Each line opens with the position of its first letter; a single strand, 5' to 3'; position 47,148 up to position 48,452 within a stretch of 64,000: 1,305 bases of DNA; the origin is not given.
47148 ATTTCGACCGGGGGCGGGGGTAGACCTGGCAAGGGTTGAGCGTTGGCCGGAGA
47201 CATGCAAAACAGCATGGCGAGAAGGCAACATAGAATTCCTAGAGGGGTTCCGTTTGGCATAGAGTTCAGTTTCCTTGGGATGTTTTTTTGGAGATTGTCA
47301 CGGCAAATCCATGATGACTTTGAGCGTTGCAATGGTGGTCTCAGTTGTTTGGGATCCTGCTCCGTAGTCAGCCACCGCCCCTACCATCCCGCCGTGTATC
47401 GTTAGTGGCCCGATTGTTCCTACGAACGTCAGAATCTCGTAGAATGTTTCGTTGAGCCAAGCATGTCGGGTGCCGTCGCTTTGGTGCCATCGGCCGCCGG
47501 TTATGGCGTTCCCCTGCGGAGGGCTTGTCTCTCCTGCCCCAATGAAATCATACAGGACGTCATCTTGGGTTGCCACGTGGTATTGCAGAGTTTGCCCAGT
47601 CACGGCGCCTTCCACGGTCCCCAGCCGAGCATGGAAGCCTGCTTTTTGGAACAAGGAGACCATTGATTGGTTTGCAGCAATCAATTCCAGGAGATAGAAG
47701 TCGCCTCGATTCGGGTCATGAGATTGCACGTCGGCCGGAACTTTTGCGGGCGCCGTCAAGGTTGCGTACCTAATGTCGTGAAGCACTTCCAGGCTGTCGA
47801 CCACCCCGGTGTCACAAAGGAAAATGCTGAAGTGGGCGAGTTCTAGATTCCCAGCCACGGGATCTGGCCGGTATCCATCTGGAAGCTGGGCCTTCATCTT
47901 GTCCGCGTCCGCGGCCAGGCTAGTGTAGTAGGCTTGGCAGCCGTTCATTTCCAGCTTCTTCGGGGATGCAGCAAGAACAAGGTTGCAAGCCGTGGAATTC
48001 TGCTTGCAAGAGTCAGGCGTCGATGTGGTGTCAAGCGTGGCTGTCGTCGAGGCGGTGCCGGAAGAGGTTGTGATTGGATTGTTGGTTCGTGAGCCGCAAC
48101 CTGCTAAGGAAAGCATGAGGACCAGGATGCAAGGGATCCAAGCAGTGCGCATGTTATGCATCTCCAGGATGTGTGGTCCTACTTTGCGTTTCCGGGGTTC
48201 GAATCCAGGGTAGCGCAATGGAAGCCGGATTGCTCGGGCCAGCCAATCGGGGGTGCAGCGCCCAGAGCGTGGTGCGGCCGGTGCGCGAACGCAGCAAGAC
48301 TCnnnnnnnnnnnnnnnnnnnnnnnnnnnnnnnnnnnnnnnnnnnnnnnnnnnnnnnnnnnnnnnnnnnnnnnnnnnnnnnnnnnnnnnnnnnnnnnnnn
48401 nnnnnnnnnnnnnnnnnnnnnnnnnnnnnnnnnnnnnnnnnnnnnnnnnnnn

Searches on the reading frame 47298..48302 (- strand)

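Call 5: search_protein_families(library=pfam, proteins=[window:47298-48302:-], max_evalue=0.01)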
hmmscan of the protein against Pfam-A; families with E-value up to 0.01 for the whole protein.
window:47298-48302:- (334 aa): 0 families

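Call 10: search_protein_families(library=ncbifam, proteins=[window:47298-48302:-], max_evalue=1)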
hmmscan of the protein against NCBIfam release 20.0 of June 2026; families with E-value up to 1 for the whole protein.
window:47298-48302:- (334 aa): 5 families
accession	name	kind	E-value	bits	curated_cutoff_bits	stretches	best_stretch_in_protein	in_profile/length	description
NF058595.1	invert_tail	domain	0.00075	19.8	37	1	52-104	55-107/113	lipo-invert putative C-terminal anchoring domain-containing protein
NF033216.1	lipo_YgdI_YgdR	subfamily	0.011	15.6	42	1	52-87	2-35/71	YgdI/YgdR family lipoprotein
NF052551.1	EnvBioLpgNMYCTU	equivalog_domain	0.011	15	250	1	60-103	11-54/227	envelope biogenesis lipoprotein LpqN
NF041057.1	Rcas_1661_fam_Se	equivalog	0.02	14.4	190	1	59-173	2-111/247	Rcas_1661 family thioredoxin-like (seleno)lipoprotein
NF047847.2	SS_mature_LptM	equivalog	0.081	13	27.7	1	55-70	5-21/31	LPS translocon maturation chaperone LptM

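Call 83: search_protein_families(library=phrogs, proteins=[window:47298-48302:-], max_evalue=0.001)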
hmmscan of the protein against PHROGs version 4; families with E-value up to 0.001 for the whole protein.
window:47298-48302:- (334 aa): 0 families
